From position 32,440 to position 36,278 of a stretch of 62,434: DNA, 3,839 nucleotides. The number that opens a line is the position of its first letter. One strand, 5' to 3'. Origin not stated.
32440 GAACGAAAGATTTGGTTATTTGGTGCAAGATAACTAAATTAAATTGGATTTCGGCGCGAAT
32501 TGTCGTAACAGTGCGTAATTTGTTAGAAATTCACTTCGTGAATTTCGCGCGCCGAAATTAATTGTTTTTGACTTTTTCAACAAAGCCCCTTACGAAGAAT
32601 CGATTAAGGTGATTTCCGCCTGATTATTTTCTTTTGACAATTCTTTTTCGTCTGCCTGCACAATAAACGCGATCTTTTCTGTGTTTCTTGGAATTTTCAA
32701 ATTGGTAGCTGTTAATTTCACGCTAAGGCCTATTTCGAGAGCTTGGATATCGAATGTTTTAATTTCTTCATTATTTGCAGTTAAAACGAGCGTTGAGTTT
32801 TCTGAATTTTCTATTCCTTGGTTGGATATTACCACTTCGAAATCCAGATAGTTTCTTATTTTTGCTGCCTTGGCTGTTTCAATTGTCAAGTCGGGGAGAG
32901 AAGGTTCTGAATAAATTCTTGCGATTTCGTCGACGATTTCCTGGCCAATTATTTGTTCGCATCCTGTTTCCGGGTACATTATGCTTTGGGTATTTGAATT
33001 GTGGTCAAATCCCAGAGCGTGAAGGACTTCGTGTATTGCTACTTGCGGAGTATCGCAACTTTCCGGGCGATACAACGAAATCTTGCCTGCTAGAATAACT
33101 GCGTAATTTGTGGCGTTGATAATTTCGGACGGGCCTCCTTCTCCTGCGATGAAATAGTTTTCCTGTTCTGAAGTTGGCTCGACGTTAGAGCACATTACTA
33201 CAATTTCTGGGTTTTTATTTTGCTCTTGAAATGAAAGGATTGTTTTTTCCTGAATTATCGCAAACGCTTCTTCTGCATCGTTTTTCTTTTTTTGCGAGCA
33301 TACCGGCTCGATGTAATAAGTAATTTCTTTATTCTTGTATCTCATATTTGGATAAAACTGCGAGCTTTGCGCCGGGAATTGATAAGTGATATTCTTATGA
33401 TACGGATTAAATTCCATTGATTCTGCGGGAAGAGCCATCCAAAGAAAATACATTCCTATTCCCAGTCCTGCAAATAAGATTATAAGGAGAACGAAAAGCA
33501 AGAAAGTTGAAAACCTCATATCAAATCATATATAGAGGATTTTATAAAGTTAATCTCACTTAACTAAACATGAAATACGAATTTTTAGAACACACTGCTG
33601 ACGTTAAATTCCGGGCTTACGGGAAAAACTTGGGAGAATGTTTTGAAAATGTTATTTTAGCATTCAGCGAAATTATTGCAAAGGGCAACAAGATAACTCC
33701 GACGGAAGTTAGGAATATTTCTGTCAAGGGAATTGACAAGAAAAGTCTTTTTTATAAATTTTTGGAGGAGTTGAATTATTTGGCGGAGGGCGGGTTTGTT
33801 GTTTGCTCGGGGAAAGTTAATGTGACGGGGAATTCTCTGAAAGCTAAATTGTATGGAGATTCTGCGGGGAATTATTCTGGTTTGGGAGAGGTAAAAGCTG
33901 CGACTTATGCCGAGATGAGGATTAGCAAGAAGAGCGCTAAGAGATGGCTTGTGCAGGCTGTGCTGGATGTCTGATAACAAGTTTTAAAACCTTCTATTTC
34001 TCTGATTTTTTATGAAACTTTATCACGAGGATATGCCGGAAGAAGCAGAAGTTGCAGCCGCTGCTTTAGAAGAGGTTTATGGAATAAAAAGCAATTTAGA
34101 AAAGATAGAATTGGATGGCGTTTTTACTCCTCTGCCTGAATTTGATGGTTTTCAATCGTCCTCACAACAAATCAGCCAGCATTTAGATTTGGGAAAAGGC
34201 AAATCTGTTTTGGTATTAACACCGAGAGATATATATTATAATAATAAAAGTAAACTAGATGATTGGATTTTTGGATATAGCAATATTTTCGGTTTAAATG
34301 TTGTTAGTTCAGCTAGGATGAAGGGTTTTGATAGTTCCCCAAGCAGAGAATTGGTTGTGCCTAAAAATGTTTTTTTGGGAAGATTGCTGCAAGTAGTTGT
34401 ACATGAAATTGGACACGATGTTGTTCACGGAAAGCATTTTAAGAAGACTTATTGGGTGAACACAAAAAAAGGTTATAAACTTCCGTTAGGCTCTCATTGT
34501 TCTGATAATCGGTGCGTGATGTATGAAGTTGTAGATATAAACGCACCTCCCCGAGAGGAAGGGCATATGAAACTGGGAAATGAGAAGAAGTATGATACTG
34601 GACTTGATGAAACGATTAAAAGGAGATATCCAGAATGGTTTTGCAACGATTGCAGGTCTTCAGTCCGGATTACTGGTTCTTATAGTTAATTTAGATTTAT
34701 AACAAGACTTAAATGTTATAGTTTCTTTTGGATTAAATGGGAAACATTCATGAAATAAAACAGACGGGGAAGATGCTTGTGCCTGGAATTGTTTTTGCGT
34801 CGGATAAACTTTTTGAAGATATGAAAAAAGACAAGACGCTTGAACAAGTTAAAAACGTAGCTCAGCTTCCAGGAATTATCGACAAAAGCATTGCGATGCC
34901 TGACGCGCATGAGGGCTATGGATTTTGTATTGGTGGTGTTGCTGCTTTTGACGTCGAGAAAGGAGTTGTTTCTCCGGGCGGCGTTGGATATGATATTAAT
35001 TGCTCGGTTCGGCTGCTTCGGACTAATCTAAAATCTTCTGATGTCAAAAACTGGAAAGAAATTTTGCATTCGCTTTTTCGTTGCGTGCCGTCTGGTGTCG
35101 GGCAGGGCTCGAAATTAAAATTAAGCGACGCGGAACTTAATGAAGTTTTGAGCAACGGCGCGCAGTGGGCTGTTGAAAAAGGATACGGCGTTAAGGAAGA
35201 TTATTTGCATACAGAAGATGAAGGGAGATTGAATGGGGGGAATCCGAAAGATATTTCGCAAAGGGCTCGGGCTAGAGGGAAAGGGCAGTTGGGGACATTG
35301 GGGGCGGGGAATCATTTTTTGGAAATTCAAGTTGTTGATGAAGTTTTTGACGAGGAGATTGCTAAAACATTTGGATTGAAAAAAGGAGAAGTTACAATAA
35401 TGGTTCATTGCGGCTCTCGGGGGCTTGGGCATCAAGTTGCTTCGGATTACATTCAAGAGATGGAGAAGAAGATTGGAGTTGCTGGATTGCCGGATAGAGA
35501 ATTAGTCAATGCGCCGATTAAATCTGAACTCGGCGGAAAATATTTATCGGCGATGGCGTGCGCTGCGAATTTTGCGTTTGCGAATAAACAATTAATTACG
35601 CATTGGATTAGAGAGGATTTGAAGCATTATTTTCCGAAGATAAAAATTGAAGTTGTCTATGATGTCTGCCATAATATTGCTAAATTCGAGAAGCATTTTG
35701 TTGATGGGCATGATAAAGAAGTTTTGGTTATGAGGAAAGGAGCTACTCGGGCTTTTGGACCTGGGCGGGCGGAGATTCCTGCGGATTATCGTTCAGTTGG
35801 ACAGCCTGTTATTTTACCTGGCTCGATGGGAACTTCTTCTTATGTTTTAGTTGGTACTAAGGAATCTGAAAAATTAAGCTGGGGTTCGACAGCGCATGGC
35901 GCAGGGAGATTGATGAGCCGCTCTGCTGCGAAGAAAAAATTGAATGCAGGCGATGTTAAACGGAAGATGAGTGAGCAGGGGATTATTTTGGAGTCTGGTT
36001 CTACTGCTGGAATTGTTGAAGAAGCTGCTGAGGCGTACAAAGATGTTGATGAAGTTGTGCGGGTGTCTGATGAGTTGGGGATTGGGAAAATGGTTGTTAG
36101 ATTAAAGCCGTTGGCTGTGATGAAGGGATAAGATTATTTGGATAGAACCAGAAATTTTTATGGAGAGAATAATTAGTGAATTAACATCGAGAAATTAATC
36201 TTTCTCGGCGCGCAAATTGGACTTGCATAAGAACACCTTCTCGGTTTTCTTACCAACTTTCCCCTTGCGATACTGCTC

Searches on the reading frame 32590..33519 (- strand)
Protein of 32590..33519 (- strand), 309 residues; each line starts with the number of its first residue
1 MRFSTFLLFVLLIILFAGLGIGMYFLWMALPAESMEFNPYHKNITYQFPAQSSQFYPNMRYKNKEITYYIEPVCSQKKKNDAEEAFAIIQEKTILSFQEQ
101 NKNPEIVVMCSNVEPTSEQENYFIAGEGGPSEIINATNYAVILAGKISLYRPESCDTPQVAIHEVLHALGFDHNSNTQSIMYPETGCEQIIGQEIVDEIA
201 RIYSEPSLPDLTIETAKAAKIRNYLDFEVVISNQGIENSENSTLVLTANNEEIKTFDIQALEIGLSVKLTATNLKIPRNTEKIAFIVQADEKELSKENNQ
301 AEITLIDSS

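Call 78: search_protein_families(library=pfam, proteins=[window:32590-33519:-], max_evalue=0.01)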
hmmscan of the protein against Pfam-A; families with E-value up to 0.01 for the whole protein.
window:32590-33519:- (309 aa): 3 families
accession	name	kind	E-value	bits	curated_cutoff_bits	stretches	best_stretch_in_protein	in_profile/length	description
PF00413.30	Peptidase_M10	-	4.2e-10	40.1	24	1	61-185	2-136/159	Matrixin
PF07705.17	CARDB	-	2.5e-09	37.7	22.7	1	209-300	2-94/101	CARDB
PF01400.30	Astacin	-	2.2e-08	34.5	22.5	1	61-175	2-96/189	Astacin (Peptidase family M12A)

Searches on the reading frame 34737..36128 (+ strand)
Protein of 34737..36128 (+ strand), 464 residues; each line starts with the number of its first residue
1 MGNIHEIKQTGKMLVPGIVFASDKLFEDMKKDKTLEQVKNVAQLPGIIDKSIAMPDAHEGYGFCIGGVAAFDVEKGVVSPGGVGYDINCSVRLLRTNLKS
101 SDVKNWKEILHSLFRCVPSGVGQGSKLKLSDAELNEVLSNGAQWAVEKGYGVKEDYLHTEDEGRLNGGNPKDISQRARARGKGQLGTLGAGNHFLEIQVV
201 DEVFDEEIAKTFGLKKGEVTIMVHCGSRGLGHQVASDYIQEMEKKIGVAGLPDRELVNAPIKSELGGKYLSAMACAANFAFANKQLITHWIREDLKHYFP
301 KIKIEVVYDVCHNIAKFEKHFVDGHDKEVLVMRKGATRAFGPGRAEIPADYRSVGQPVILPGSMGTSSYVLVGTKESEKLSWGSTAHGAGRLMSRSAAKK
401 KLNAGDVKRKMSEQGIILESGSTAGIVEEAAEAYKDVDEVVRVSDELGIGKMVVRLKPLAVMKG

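Call 25: find_related_loci(query=window:34737-36128:+, collection=genome_contigs, flank=2000)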
Query window:34737-36128:+ (464 aa) in genome_contigs; peptide patterns used: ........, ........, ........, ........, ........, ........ (x = any residue, [..] = any of these).
599 stretches matched a pattern (row limit reached: there are more); 474 encode a relative of the query (tblastn E <= 1e-3); the best 80 are kept; 80 distinct loci.
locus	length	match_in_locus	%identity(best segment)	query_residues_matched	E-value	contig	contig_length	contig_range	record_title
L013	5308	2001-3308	70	6-441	0e+0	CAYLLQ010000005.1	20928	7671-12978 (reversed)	MAG TPA_asm: Candidatus Woesearchaeota archaeon isolate SRP178699_co1_83 genome assembly, contig: NODE_3029_length_20928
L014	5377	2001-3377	64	6-464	0e+0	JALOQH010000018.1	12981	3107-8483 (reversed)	MAG: archaeon isolate Prado150 scaffold_15077, whole genome shotgun sequence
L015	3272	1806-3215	61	3-464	0e+0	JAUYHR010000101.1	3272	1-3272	MAG: Nanoarchaeota archaeon isolate C24_maxbin.164_sub C24_k141_70629, whole genome shotgun sequence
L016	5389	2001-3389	62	3-464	0e+0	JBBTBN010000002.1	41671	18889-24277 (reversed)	MAG: Nanoarchaeota archaeon isolate H52-bin015_1 H52_bin015_1_000000000002, whole genome shotgun sequence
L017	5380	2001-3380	65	6-464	0e+0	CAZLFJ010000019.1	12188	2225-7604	MAG TPA_asm: Candidatus Woesearchaeota archaeon isolate SRP263991_co7_908 genome assembly, contig: NODE_10156_length_121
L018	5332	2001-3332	65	5-464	0e+0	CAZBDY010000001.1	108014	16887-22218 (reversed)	MAG TPA_asm: Candidatus Woesearchaeota archaeon isolate SRP141376_co1_202 genome assembly, contig: NODE_446_length_10801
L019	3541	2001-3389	63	3-464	0e+0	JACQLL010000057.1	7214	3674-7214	MAG: Candidatus Pacearchaeota archaeon isolate NC_groundwater_1202_Ag_S-0.1um_38_79 S_p1_S3_coassembly_k141_1515346, who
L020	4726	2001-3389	60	3-464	0e+0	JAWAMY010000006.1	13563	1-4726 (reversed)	MAG: Candidatus Pacearchaeota archaeon isolate SRBZ-2_201901_bins_113 SRBZ-2_201901_bins_113_scaffold_6, whole genome sh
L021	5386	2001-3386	64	3-464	0e+0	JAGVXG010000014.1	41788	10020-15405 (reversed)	Candidatus Pacearchaeota archaeon isolate RIFCSPHIGHO2_12_FULL_34_15 rifcsphigho2_12_scaffold_3406, whole genome shotgun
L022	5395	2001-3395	60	3-464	0e+0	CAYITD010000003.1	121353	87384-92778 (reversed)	MAG TPA_asm: Candidatus Woesearchaeota archaeon isolate ERP119705_co3_555 genome assembly, contig: NODE_68_length_121353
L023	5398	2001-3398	62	1-464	0e+0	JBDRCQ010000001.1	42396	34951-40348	MAG: archaeon isolate MEGAHIT-group-1.191 k141_2663855, whole genome shotgun sequence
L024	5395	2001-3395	61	3-464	0e+0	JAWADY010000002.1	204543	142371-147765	MAG: Candidatus Woesearchaeota archaeon isolate QQ_201808_bins_88 QQ_201808_bins_88_scaffold_2, whole genome shotgun seq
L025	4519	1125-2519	61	1-464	0e+0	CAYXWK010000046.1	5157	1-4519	MAG TPA_asm: Candidatus Woesearchaeota archaeon isolate SRP193661_co1_53 genome assembly, contig: NODE_16204_length_5157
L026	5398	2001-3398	59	3-464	0e+0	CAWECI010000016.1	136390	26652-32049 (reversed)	MAG: Candidatus Aminicenantes bacterium isolate MFD04492.bin.2.17 genome assembly, contig: contig_40095, whole genome sh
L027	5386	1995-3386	57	4-464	0e+0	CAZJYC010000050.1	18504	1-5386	MAG TPA_asm: uncultured Eubacteriales bacterium isolate binchicken_co327_166 genome assembly, contig: NODE_765_length_18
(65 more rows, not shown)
